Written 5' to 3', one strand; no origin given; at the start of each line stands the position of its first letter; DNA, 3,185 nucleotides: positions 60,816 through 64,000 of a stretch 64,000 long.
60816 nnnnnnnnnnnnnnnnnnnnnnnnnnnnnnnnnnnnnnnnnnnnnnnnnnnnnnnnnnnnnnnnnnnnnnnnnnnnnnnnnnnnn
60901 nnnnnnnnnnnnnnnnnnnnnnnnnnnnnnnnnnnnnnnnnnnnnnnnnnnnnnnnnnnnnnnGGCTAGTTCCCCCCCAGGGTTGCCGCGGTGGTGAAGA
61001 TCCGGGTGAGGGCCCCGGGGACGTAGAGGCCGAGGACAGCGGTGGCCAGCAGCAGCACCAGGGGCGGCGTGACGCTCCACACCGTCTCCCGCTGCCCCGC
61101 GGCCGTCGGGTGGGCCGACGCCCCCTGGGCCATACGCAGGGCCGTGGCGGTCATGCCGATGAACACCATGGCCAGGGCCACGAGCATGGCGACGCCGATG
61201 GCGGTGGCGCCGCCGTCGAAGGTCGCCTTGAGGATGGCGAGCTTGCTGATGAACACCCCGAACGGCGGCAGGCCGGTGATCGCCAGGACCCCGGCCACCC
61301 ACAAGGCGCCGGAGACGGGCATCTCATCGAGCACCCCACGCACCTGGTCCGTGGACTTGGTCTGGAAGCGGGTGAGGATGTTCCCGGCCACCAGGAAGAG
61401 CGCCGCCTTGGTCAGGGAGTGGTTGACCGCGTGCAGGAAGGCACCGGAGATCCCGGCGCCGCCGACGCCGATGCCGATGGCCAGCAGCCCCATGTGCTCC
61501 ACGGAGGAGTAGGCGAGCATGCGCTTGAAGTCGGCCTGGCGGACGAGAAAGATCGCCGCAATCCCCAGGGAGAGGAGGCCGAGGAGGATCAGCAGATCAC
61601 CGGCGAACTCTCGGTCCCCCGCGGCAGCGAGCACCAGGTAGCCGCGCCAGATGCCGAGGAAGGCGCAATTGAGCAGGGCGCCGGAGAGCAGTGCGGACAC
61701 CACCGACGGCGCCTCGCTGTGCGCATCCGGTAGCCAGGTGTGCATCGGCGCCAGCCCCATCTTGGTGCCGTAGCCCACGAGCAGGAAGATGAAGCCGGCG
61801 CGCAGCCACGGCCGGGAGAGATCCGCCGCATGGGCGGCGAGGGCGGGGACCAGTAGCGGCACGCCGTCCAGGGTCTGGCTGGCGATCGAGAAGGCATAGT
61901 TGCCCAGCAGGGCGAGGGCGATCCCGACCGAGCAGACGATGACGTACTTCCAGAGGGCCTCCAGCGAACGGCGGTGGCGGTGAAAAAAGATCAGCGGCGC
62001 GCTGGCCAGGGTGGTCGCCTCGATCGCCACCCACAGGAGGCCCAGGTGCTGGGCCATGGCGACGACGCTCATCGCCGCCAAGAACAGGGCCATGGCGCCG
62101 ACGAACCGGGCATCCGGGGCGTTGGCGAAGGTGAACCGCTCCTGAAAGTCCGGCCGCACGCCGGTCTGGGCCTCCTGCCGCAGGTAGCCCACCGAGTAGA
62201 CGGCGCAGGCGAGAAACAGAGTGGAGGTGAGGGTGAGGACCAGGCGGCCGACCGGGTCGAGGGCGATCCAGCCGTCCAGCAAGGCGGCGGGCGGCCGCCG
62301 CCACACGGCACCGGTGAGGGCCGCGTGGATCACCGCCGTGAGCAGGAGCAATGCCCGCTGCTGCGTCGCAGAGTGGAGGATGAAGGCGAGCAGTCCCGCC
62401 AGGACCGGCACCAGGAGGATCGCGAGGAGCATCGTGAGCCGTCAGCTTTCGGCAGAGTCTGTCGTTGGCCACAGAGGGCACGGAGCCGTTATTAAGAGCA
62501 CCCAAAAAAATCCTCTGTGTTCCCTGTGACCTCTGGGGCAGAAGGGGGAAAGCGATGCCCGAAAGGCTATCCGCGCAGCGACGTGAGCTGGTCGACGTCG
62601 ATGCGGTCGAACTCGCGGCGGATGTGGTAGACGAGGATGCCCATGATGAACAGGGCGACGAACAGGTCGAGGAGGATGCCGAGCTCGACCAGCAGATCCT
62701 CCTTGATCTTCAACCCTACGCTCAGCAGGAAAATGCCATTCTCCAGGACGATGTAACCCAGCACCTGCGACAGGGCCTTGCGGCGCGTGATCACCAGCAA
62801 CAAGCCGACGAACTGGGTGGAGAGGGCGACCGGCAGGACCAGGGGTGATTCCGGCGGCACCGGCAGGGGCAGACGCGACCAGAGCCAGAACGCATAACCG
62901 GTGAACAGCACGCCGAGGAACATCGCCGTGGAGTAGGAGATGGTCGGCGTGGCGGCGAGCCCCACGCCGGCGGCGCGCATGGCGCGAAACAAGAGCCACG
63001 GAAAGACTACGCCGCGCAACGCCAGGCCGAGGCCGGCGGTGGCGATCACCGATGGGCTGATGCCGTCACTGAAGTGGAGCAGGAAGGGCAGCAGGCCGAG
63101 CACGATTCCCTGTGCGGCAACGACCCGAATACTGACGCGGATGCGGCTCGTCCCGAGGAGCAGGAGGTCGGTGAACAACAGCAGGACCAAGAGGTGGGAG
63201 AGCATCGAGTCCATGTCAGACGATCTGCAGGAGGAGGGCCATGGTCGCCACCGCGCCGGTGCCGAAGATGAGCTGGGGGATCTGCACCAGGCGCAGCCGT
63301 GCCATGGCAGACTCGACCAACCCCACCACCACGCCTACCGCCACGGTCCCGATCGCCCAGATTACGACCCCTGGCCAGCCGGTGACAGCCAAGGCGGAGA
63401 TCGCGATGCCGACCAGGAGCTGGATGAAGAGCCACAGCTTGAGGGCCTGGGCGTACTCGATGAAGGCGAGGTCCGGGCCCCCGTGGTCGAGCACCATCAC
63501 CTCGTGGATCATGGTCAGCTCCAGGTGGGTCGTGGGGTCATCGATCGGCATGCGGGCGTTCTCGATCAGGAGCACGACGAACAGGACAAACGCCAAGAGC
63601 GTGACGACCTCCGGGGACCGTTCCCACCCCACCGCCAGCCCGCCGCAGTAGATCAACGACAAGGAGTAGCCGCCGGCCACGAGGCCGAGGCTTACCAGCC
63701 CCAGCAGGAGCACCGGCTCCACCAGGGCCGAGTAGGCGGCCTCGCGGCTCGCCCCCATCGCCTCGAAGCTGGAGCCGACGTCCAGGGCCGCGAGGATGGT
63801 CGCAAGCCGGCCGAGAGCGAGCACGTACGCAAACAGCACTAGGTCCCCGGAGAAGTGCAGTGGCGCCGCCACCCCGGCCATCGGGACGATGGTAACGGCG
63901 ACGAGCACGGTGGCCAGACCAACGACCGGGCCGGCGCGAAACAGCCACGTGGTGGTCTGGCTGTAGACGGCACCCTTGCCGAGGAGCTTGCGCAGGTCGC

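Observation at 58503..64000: Ehr-like (nickel-less) group-4 hydrogenase-related membrane complex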

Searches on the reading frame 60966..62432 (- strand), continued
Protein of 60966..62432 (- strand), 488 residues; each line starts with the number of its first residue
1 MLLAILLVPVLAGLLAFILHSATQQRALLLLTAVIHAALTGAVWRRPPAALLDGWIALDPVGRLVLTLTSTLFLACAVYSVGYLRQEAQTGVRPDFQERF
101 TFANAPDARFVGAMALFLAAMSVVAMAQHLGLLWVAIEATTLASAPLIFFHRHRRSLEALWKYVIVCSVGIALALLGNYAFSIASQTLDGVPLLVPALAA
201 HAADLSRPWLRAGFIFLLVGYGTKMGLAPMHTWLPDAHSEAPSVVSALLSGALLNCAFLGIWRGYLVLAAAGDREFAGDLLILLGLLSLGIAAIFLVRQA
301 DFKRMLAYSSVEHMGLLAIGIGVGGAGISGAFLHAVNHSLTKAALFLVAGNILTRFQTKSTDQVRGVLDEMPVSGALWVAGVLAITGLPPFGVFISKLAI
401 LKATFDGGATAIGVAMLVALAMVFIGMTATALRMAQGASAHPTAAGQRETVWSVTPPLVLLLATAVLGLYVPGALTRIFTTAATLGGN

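Call 49: search_solved_structures(query=L001:5555-7558:+, max_evalue=1e-20, show_alignments=3)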
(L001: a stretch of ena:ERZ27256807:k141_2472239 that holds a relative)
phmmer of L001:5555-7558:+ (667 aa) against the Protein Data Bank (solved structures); distinct sequences matched with E-value up to 1e-20: 36.
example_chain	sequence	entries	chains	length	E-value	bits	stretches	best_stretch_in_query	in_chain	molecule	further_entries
7z0s_C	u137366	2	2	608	2.4e-70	241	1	29-623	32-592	Formate hydrogenlyase subunit 3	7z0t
6cfw_H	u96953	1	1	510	3.5e-56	194.2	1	23-506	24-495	Monovalent cation/H+ antiporter subunit D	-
7qru_A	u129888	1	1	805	2.7e-42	148.3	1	51-509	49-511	Na+/H+ antiporter subunit A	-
6z16_A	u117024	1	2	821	8.5e-38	133.5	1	64-504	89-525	Multisubunit Na+/H+ antiporter, A subunit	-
6u8y_X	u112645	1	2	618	1.3e-33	119.6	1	90-430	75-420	NADH dehydrogenase subunit M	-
7d3u_A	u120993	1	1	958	8.9e-33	116.9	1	9-503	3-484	Monovalent Na+/H+ antiporter subunit A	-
6hum_D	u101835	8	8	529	1.6e-32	116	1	113-504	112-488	NAD(P)H-quinone oxidoreductase chain 4 1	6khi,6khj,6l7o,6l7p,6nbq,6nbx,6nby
8e9g_L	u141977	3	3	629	9.1e-31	110.2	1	6-489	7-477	NADH-quinone oxidoreductase, L subunit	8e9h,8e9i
4he8_L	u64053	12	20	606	3.2e-29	105.1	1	15-550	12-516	NADH-quinone oxidoreductase subunit 12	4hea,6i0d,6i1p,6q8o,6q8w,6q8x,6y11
6hum_F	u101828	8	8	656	3.8e-29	104.9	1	60-493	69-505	NADH dehydrogenase subunit 5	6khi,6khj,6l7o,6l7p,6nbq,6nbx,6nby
7zm7_5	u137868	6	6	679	2.2e-28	102.3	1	75-410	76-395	NADH-ubiquinone oxidoreductase chain 5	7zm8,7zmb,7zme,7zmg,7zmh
7qru_D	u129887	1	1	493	3.7e-28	101.6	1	39-416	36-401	Na+/H+ antiporter subunit D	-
9grx_F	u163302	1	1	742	8.1e-27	97.2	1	74-406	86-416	NAD(P)H-quinone oxidoreductase subunit 5, chloroplastic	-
8qby_M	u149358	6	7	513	7.6e-26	94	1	119-416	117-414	NADH dehydrogenase subunit M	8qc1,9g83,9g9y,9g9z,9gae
6u8y_H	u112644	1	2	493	1.1e-25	93.5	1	40-414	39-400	NADH dehydrogenase subunit N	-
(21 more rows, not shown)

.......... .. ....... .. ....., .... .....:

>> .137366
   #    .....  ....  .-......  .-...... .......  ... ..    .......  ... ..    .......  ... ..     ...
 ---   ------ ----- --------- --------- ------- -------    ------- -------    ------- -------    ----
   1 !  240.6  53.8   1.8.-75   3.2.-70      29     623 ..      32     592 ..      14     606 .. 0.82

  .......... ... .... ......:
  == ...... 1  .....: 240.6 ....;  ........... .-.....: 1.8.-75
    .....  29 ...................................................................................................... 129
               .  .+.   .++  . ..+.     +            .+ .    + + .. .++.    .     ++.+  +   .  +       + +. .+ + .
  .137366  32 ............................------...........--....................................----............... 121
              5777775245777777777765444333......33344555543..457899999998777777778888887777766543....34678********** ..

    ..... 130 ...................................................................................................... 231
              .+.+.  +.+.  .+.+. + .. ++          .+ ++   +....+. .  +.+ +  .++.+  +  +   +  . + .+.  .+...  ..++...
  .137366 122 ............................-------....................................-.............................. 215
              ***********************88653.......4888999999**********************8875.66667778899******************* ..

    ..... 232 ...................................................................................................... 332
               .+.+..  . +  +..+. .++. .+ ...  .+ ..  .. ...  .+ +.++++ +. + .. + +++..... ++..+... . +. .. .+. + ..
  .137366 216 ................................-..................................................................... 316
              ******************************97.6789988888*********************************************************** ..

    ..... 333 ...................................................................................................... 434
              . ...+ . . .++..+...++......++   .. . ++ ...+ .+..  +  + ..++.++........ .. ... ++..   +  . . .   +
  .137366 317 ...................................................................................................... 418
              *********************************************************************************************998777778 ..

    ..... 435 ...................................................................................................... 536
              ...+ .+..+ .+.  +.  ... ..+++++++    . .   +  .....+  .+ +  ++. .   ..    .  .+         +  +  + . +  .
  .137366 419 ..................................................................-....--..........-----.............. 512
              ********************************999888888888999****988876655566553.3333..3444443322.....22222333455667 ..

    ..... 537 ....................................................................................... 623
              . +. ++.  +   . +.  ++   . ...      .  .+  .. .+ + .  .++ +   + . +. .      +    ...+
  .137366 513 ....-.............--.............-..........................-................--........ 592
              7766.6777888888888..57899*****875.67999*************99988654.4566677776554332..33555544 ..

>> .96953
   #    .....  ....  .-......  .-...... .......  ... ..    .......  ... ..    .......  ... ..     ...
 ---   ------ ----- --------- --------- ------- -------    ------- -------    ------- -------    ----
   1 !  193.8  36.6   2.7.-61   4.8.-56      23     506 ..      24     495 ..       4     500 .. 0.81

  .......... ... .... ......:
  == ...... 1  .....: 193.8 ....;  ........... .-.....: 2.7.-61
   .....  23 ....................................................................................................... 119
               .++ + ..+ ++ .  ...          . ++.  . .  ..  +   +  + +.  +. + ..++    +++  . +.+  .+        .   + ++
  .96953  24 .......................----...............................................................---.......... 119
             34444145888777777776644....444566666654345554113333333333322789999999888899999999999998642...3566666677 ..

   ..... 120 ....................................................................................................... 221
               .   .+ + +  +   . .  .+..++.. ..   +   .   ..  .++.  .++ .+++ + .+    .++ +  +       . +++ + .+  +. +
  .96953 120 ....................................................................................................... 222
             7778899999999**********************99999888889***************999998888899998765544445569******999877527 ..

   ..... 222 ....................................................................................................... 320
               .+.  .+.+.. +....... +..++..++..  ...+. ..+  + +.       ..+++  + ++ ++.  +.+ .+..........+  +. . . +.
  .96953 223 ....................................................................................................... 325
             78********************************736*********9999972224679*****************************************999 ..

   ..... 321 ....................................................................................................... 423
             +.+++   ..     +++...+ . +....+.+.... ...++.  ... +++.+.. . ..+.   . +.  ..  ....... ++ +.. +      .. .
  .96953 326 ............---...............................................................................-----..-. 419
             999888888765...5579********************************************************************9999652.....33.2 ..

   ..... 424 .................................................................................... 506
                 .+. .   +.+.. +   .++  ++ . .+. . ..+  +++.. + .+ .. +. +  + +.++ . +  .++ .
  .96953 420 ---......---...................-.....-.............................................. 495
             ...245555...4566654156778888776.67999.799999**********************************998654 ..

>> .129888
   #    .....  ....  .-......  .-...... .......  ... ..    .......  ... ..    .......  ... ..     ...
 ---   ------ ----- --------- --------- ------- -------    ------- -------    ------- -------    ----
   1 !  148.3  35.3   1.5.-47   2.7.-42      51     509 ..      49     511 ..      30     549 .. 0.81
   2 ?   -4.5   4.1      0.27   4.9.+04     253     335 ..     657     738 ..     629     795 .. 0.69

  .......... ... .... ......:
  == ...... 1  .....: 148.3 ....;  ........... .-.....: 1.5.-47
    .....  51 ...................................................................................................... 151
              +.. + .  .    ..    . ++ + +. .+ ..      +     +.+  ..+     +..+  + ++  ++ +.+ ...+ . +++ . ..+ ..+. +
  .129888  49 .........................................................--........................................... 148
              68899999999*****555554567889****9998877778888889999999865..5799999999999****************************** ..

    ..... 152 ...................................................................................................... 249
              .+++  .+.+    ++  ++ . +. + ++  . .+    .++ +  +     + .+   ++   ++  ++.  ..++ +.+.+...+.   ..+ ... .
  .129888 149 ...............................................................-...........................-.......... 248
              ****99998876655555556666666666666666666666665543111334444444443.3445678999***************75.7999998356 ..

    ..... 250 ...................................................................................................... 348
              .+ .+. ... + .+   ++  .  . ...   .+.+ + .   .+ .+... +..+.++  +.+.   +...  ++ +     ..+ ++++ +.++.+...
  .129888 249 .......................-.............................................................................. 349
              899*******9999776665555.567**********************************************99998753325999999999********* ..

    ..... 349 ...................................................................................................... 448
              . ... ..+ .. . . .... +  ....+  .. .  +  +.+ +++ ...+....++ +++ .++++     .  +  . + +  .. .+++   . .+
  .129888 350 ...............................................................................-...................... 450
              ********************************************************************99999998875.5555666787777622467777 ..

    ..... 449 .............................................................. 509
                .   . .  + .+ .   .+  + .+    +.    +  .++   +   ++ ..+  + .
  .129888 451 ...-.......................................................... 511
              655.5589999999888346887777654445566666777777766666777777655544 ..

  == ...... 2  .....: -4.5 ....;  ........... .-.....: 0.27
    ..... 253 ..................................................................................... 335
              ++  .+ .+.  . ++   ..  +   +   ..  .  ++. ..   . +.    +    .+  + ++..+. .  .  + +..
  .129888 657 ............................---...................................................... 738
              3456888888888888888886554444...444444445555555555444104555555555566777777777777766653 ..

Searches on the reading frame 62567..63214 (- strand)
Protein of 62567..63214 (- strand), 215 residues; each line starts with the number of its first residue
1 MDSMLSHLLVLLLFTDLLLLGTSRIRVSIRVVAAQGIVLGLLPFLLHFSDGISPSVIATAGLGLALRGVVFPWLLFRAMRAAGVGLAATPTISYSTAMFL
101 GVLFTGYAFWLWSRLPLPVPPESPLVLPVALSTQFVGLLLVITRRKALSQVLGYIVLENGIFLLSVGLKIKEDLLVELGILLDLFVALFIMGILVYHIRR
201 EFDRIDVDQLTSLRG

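Call 6: search_protein_families(library=pfam, proteins=[window:62567-63214:-], max_evalue=0.01)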
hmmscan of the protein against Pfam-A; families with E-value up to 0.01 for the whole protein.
window:62567-63214:- (215 aa): 1 family
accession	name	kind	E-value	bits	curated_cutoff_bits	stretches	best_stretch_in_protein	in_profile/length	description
PF00420.29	Oxidored_q2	-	1.9e-07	31.2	26.1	1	130-215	6-95/95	NADH-ubiquinone/plastoquinone oxidoreductase chain 4L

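Call 7: search_protein_families(library=ncbifam, proteins=[window:62567-63214:-], max_evalue=0.01)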
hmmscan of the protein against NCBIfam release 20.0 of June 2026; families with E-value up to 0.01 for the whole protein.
window:62567-63214:- (215 aa): 2 families
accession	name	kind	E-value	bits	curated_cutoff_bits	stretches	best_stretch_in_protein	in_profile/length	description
NF008556.0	PRK11492.1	equivalog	2.2e-27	96.3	136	1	3-215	5-216/216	hydrogenase 4 membrane subunit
NF000988.0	PRK00103.2-2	equivalog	0.0052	16.8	199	1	44-89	101-146/156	23S rRNA (pseudouridine(1915)-N(3))-methyltransferase RlmH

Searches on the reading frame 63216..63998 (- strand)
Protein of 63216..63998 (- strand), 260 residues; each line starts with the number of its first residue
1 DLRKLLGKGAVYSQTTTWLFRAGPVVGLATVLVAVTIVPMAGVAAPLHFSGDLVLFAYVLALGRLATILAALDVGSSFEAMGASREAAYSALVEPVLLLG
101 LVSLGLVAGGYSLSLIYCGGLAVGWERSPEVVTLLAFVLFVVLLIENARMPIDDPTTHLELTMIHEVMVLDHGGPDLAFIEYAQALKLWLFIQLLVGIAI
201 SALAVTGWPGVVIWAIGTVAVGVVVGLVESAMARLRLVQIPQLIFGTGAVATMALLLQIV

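Call 6: search_protein_families(library=pfam, proteins=[window:63216-63998:-], max_evalue=0.01)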
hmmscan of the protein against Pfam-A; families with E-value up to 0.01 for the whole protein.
window:63216-63998:- (260 aa): 1 family
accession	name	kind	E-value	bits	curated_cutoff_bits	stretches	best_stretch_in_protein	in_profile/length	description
PF00146.26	NADHdh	-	4.6e-25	89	27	1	1-256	48-294/298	NADH dehydrogenase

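Call 7: search_protein_families(library=ncbifam, proteins=[window:63216-63998:-], max_evalue=0.01)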
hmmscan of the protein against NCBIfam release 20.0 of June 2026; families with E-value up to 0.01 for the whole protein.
window:63216-63998:- (260 aa): 2 families
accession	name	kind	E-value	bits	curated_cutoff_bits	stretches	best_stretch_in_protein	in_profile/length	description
NF004741.0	PRK06076.1-2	equivalog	6.8e-10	38.6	305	1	10-242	82-312/337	NADH-quinone oxidoreductase subunit NuoH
NF004740.0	PRK06076.1-1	equivalog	2e-07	30.9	399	1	17-242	80-299/325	NADH-quinone oxidoreductase subunit NuoH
